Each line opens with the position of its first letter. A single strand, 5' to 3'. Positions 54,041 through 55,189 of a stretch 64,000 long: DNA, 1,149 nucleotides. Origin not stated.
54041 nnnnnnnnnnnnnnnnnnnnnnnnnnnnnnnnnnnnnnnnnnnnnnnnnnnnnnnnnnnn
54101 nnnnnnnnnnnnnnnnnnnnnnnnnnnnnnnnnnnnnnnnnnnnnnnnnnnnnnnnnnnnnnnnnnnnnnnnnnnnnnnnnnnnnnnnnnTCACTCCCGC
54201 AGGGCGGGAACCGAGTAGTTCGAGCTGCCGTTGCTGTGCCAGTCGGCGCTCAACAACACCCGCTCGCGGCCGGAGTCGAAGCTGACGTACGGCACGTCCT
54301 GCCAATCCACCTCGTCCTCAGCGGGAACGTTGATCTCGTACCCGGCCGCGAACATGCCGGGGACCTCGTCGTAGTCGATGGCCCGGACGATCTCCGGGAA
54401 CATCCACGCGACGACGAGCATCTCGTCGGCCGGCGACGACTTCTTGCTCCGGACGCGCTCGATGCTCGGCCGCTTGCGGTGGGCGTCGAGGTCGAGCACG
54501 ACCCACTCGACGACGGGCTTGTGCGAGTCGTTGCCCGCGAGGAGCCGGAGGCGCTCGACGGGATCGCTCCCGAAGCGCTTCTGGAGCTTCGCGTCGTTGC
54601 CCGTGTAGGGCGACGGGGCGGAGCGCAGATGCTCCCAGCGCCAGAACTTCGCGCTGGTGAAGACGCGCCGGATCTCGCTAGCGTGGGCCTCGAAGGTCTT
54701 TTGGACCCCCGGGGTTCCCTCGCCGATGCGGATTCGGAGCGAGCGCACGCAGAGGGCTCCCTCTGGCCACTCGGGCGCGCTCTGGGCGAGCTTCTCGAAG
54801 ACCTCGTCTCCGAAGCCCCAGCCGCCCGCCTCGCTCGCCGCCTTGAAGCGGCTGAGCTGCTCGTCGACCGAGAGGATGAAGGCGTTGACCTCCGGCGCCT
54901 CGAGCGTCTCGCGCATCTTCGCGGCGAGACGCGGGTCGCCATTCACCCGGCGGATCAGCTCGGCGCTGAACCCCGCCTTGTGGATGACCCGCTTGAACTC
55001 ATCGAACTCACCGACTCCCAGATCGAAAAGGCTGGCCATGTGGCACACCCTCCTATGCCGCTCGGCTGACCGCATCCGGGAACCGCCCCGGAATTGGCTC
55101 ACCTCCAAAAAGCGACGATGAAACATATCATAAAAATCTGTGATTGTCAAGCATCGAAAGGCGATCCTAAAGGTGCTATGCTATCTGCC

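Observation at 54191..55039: DGR target is a cytoplasmic protein with a non-CLec variable domain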

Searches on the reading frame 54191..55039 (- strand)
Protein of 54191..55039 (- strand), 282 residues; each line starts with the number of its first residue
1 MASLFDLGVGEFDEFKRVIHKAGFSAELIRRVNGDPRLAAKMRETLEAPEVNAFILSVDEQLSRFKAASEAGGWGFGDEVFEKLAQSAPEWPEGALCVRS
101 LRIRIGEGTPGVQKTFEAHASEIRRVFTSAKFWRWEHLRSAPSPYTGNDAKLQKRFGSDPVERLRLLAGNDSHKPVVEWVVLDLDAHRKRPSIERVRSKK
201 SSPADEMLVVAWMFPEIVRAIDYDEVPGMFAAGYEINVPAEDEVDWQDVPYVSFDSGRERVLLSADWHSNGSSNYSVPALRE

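Call 4: search_protein_families(library=pfam, proteins=[window:54191-55039:-], max_evalue=1)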
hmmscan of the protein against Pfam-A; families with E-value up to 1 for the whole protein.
window:54191-55039:- (282 aa): 0 families

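Call 9: find_homologous_proteins(query=window:54191-55039:-, max_evalue=0.001)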
Query window:54191-55039:- (282 aa): 74 proteins with E <= 0.001 among 2819 candidates.
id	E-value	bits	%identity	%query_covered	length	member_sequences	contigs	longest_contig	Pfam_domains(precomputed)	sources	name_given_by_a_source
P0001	1.7e-186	636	100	100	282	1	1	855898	-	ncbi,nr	ncbi:hypothetical protein EPO33_03495 [Patescibacteria group bacterium]|nr:MAG: hypothetical protein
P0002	3.4e-116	406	64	100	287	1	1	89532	-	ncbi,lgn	-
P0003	3.6e-96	340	58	100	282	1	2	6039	-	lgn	-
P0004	1.1e-77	279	51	94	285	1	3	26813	-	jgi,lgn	jgi:hypothetical protein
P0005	1.5e-70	256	52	92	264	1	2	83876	-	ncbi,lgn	-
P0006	2.5e-69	252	47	100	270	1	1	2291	-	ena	-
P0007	1.3e-67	246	49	97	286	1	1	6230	-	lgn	-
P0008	2.0e-66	242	52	83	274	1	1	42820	-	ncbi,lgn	-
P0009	2.2e-65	239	47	100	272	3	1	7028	-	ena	-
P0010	3.1e-65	239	46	99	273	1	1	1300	-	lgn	-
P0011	2.5e-64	236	47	100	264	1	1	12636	-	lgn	-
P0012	9.1e-64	234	51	83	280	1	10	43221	-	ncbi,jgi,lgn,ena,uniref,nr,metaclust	ncbi:hypothetical protein A2480_03505 [Candidatus Uhrbacteria bacterium RIFOXYC2_FULL_47_19]|uniref:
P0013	1.2e-63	233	47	99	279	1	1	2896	-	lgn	-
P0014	3.8e-63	232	50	83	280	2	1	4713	-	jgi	-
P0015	2.0e-62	229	47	97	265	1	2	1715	-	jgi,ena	-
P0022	1.8e-61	226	44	100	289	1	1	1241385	-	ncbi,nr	ncbi:MAG: hypothetical protein RDU25_01340 [Patescibacteria group bacterium]|nr:hypothetical protein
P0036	1.8e-58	216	43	99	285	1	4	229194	-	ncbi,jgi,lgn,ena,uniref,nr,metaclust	ncbi:hypothetical protein A2856_03895 [Candidatus Uhrbacteria bacterium RIFCSPHIGHO2_01_FULL_63_20]|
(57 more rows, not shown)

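Call 12: search_solved_structures(query=A2, max_evalue=10, show_alignments=2)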
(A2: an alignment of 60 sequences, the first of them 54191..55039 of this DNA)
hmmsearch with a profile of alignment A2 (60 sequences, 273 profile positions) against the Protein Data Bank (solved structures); distinct sequences matched with E-value up to 10: 0.

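Call 14: find_encoding_contigs(protein=P0002, flank=6000, max_places=2)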
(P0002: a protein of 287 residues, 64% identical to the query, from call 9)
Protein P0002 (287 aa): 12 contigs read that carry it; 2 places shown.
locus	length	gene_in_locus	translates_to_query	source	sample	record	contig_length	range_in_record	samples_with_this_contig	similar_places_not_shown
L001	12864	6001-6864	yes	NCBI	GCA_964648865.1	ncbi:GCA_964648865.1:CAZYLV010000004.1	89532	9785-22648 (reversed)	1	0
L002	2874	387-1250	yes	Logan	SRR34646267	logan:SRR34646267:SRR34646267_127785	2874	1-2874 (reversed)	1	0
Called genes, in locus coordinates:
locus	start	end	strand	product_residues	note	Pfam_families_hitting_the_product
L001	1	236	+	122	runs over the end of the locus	-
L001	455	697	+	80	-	-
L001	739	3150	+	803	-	PF00133:tRNA-synt_1, PF09334:tRNA-synt_1g, PF13603:tRNA-synt_1_2, PF00133:tRNA-synt_1, PF08264:Anticodon_1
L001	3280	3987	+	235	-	PF01522:Polysacc_deac_1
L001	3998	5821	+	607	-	PF13522:GATase_6, PF13537:GATase_7, PF01380:SIS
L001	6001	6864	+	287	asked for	-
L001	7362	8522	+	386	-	PF03772:Competence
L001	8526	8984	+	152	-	PF00334:NDK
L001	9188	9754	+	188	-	-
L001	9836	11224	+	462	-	-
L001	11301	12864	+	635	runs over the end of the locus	PF04773:FecR, PF18915:DUF5667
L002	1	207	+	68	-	?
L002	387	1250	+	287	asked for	-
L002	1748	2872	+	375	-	?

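Call 23: predict_structure(alignment_id=A2)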
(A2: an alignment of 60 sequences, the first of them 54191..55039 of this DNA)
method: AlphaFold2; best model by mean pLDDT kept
length: 282 residues; sequences in the alignment: 60
mean_pLDDT: 92.0   pTM: 0.83
mean pLDDT of the five models: 92.0, 91.9, 90.6, 90.1, 89.9
residues with pLDDT >= 90: 205; 70-90: 69; 50-70: 8; < 50: 0
segments of 3 or more residues with pLDDT < 50: none
pLDDT, mean of each block of 10 residues (from residue 1): 78 80 78 79 71 92 98 96 98 95 98 98 98 96 89 89 97 98 97 96 97 98 95 92 84 97 96 96 89
secondary structure, 60 per line:
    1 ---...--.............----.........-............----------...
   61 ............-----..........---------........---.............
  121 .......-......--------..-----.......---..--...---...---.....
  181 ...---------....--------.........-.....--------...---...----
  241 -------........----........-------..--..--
elements in order: H9-21 H26-34 H36-47 H58-72 H78-87 E97-104 H108-127 E132-134 H150-156 E164-166 E176-183 H193-196 H205-213 H215-219 E228-230 E234-236 E248-255 E260-267

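Call 27: find_encoding_contigs(protein=P0022, flank=6000, max_places=1)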
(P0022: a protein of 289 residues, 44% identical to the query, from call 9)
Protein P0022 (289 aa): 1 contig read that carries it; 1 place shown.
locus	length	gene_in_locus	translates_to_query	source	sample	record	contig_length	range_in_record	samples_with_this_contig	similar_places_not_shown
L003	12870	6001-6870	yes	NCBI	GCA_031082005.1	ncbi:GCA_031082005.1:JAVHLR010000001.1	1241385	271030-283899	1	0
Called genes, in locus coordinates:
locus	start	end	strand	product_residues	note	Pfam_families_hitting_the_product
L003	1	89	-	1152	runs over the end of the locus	PF17957:Big_7 (faint)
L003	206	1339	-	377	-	PF13439:Glyco_transf_4, PF13579:Glyco_trans_4_4 (weak), PF20706:GT4-conflict, PF00534:Glycos_transf_1, PF13692:Glyco_trans_1_4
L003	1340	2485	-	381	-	PF13439:Glyco_transf_4, PF00534:Glycos_transf_1, PF13692:Glyco_trans_1_4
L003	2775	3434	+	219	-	PF14023:Bestrophin-like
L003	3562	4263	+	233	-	-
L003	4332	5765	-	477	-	PF02397:Bac_transf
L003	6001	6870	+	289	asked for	-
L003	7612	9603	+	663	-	PF04773:FecR, PF18915:DUF5667 (faint)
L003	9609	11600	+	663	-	PF05226:CHASE2, PF00211:Guanylate_cyc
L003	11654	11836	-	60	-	PF06348:DUF1059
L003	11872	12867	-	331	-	PF00579:tRNA-synt_1b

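Call 28: find_encoding_contigs(protein=P0036, flank=6000, max_places=1)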
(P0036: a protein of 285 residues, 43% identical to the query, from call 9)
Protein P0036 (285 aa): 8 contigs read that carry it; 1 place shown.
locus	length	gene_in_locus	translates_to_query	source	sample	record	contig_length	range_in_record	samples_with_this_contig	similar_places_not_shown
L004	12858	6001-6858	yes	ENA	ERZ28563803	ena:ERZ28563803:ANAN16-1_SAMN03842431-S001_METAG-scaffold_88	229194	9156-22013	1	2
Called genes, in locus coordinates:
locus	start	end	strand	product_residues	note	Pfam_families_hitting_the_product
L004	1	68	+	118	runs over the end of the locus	PF00861:Ribosomal_L18p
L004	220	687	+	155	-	PF00333:Ribosomal_S5, PF03719:Ribosomal_S5_C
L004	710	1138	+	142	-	PF00828:Ribosomal_L27A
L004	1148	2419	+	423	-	PF00344:SecY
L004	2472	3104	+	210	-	PF13238:AAA_18 (faint), PF00406:ADK, PF13207:AAA_17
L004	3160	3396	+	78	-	-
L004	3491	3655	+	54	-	-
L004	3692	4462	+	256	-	PF00557:Peptidase_M24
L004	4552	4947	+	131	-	PF03652:RuvX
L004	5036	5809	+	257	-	PF11967:RecO_N, PF02565:RecO_C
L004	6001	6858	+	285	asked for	-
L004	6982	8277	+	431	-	PF01336:tRNA_anti-codon, PF00152:tRNA-synt_2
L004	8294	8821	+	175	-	PF01936:NYN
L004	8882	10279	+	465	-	PF01336:tRNA_anti-codon, PF00152:tRNA-synt_2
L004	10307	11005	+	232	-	PF02616:SMC_ScpA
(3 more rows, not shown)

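Call 30: find_related_loci(query=A2, collection=genome_contigs, flank=10000)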
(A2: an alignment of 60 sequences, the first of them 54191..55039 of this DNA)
Query A2 (282 aa) in genome_contigs; peptide patterns used: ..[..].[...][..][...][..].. (x = any residue, [..] = any of these).
42 stretches matched a pattern; 33 encode a relative of the query (tblastn E <= 1e-3); 33 distinct loci.
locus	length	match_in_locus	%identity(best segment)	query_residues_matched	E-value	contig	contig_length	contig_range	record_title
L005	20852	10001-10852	70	1-282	1e-127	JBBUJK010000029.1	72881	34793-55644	MAG: Patescibacteria group bacterium isolate H41-bin083_1 H41_bin083_1_000000000029, whole genome shotgun sequence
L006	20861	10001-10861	64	1-282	5e-122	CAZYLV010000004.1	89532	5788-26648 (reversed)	MAG TPA_asm: uncultured Gammaproteobacteria bacterium isolate SRP323723_co1_106 genome assembly, contig: NODE_222_length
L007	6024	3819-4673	46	1-282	4e-76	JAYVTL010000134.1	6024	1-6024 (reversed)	MAG: Candidatus Uhrbacteria bacterium isolate GL74_UP_concoct_124_sub GL74_UP_concoct_124_sub_133, whole genome shotgun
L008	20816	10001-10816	48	1-282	8e-74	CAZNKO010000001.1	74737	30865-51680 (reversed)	MAG TPA_asm: uncultured Gammaproteobacteria bacterium isolate binchicken_co232_111 genome assembly, contig: NODE_532_len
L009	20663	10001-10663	52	50-282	3e-72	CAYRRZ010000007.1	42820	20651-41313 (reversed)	MAG TPA_asm: uncultured Gammaproteobacteria bacterium isolate SRP170004_co1_563 genome assembly, contig: NODE_1136_lengt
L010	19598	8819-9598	46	17-282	5e-70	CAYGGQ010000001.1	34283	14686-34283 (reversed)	MAG TPA_asm: uncultured Gammaproteobacteria bacterium isolate ERP113451_co3_125 genome assembly, contig: NODE_844_length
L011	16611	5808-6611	45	1-282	2e-68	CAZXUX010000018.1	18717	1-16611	MAG TPA_asm: uncultured Gammaproteobacteria bacterium isolate SRP342105_co1_333 genome assembly, contig: NODE_3962_lengt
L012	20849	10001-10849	43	1-282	1e-68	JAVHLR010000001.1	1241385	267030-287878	MAG: Patescibacteria group bacterium isolate Ess09-17 NODE_1_length_1241385_cov_18.045301, whole genome shotgun sequence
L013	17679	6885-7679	44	1-282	2e-67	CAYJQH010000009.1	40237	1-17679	MAG TPA_asm: uncultured Gammaproteobacteria bacterium isolate ERP125453_co1_14 genome assembly, contig: NODE_751_length_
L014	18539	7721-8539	45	12-282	2e-67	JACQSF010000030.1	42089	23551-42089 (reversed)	MAG: Candidatus Uhrbacteria bacterium isolate NC_groundwater_1378_Ag_S-0.2um_51_101 S_p2_S4_coassembly_k141_3243492, who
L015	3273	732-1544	45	7-280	2e-66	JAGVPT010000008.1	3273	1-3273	MAG: Bacteroidetes bacterium isolate DeMMO3_9 c_000000088706, whole genome shotgun sequence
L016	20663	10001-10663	51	50-282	3e-65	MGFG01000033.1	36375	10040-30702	MAG: Candidatus Uhrbacteria bacterium RIFOXYC2_FULL_47_19 rifoxyc2_full_scaffold_787, whole genome shotgun sequence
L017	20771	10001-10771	45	17-282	3e-65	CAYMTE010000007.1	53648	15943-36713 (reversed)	MAG TPA_asm: uncultured Gammaproteobacteria bacterium isolate SRP278252_co2_91 genome assembly, contig: NODE_1005_length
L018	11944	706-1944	45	19-282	2e-64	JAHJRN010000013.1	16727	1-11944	MAG: Patescibacteria group bacterium isolate OS_PC_MetaG.mb.153 OS_PC_MetaG.mb.153_k141_169809, whole genome shotgun seq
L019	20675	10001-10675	47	46-282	1e-64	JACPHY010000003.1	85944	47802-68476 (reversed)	MAG: Candidatus Uhrbacteria bacterium isolate NC_groundwater_426_Ag_B-0.1um_60_32 GD18-4_B1_scaffold_117177, whole genom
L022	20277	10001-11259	44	4-282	3e-62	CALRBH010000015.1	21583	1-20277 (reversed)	MAG: Candidatus Uhrbacteria bacterium RIFOXYB12_FULL_58_10 isolate ZH-03nov15-118 genome assembly, contig: ZH-3nov15-C24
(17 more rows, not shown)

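Call 35: search_protein_families(library=pfam, alignment_id=A2, max_evalue=10)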
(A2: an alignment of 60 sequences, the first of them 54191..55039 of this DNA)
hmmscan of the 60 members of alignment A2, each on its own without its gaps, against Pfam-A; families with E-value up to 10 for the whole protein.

A. member 1, window:54191-55039:- (282 aa): 0 families

B. families by the number of members that match (of 60 scanned): 16 families
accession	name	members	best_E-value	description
PF11919.13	PSME4_C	3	0.07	Proteasome activator complex subunit 4-like, C-terminal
PF13428.12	TPR_14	2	0.0055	Tetratricopeptide repeat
PF05524.18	PEP-utilisers_N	2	0.051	PEP-utilising enzyme, N-terminal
PF17268.7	DUF5334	1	0.0091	Family of unknown function (DUF5334)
PF18909.5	dGTP_diPhyd_N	1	0.029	dATP/dGTP diphosphohydrolase, N-terminal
PF17588.7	DUF5486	1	0.03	Family of unknown function (DUF5486)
PF13377.12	Peripla_BP_3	1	0.09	Periplasmic binding protein-like domain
PF11574.13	Rpf1_C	1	0.094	Resuscitation-promoting factor Rpf1, C-terminal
PF00408.26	PGM_PMM_IV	1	0.098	Phosphoglucomutase/phosphomannomutase, C-terminal domain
PF19702.4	DUF6200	1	0.1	Family of unknown function (DUF6200)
PF08605.16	Rad9_Rad53_bind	1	0.12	Fungal Rad9-like Rad53-binding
PF14861.11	Antimicrobial21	1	0.18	Plant antimicrobial peptide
PF23944.1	DUF7278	1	0.24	Profilin-like domain of unknown function (DUF7278)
PF18679.7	HTH_57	1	0.24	ThcOx helix turn helix domain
PF08214.17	HAT_KAT11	1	0.25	Histone acetylation protein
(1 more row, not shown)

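Call 36: fold_search(model_id=the predicted structure, library=pdb)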
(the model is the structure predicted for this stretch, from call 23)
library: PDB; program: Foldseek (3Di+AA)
matches with E <= 10: 116; with E <= 0.001: 0
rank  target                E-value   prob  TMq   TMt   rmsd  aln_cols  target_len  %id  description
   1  4hic_A                6.3e-02  0.10  0.16  0.19  13.3       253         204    9  Crystal structure of the potential transfer protein TraK from Gram-positive conjugative plasmid pIP501 (released 2014-01-22)
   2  1k41_A                1.4e+00  0.02  0.10  0.20  17.9       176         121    8  Crystal structure of KSI Y57S mutant (released 2002-10-16)
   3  1e3v_A                2.1e+00  0.02  0.11  0.19  15.0       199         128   10  Crystal structure of ketosteroid isomerase from Psedomonas putida complexed with deoxycholate (released 2001-03-12)
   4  5ycl_B                2.5e+00  0.02  0.10  0.22   9.1        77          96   14  Crystal structure of HigBA complex from Shigella flexneri (released 2018-09-19)
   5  7v5y_E                2.7e+00  0.02  0.07  0.16   5.5        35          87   17  Crystal structure of hexameric complex of Sa2YoeB-Sa2YefM toxin-antitoxin from Staphylococcus aureus (released 2021-12-15)
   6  5klq_B                2.7e+00  0.02  0.15  0.14  14.4       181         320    8  Crystal structure of HopZ1a in complex with IP6 and CoA (released 2016-08-17)
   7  7rxf_B                2.8e+00  0.02  0.12  0.22  14.3       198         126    8  Multi-conformer model of Apo Ketosteroid Isomerase Y57F mutant from Pseudomonas Putida (pKSI) at 250 K (released 2022-11-09)
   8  1dmq                  2.8e+00  0.01  0.09  0.18  17.6       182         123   10  CRYSTAL STRUCTURE OF MUTANT ENZYME Y32F OF KETOSTEROID ISOMERASE FROM PSEUDOMONAS PUTIDA BIOTYPE B (released 2000-05-23)
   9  1w6y                  3.0e+00  0.01  0.09  0.19  16.4       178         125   10  crystal structure of a mutant W92A in ketosteroid isomerase (KSI) from Pseudomonas putida biotype B (released 2005-04-14)
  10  5ifg_C                3.4e+00  0.02  0.07  0.15   6.0        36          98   11  Crystal structure of HigA-HigB complex from E. Coli (released 2017-03-01)
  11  6kml_A                3.4e+00  0.02  0.07  0.14   6.0        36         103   11  2.09 Angstrom resolution crystal structure of tetrameric HigBA toxin-antitoxin complex from E.coli (released 2020-11-18)
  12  6kml_C                3.4e+00  0.02  0.07  0.14   6.0        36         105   11  2.09 Angstrom resolution crystal structure of tetrameric HigBA toxin-antitoxin complex from E.coli (released 2020-11-18)
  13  7v6w_E                3.4e+00  0.02  0.07  0.16   5.4        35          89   17  Crystal structure of heterohexameric Sa2YoeB-Sa2YefM complex bound to 26bp-DNA (released 2021-12-15)
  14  1obg                  3.4e+00  0.01  0.14  0.14  17.8       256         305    9  SAICAR-synthase complexed with ATP (released 2003-03-06)
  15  6f50_A                3.6e+00  0.02  0.12  0.22  16.0       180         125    9  CRYSTAL STRUCTURE OF KETOSTEROID ISOMERASE DOUBLE VARIANT V88I/L99V (released 2018-05-23)
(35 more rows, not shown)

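Call 45: find_homologous_proteins(query=A2, max_evalue=0.001)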
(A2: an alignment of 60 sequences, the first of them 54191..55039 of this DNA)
Query A2 (60 sequences) (282 aa, profile of the alignment): 188 proteins with E <= 0.001 among 8000 candidates; the best 120 are listed.
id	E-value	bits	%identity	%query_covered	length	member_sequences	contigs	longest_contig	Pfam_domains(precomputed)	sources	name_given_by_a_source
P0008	8.4e-132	457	52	83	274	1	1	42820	-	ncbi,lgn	-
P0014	2.0e-130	452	50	83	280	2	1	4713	-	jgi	-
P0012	3.8e-130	451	51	83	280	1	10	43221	-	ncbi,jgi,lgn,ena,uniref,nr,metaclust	ncbi:hypothetical protein A2480_03505 [Candidatus Uhrbacteria bacterium RIFOXYC2_FULL_47_19]|uniref:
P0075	8.8e-130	450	52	83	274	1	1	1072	-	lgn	-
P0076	1.6e-129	449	51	83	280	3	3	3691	-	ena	-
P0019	6.9e-128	444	46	94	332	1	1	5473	-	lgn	-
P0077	1.5e-127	443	46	94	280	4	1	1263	-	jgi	jgi:hypothetical protein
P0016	2.7e-127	442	49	83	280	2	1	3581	-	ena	-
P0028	7.7e-127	440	50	82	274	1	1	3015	-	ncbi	-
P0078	7.8e-126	437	51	83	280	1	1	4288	-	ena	-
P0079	1.3e-125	436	47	94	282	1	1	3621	-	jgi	jgi:hypothetical protein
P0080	4.9e-125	434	43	99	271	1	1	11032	-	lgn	-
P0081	8.4e-125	434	46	94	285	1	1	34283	-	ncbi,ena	-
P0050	3.0e-124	432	42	98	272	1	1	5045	-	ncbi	-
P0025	3.4e-124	432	44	100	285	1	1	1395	-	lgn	-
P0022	1.0e-115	404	44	100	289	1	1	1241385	-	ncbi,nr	ncbi:MAG: hypothetical protein RDU25_01340 [Patescibacteria group bacterium]|nr:hypothetical protein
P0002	3.4e-107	376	64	100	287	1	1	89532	-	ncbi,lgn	-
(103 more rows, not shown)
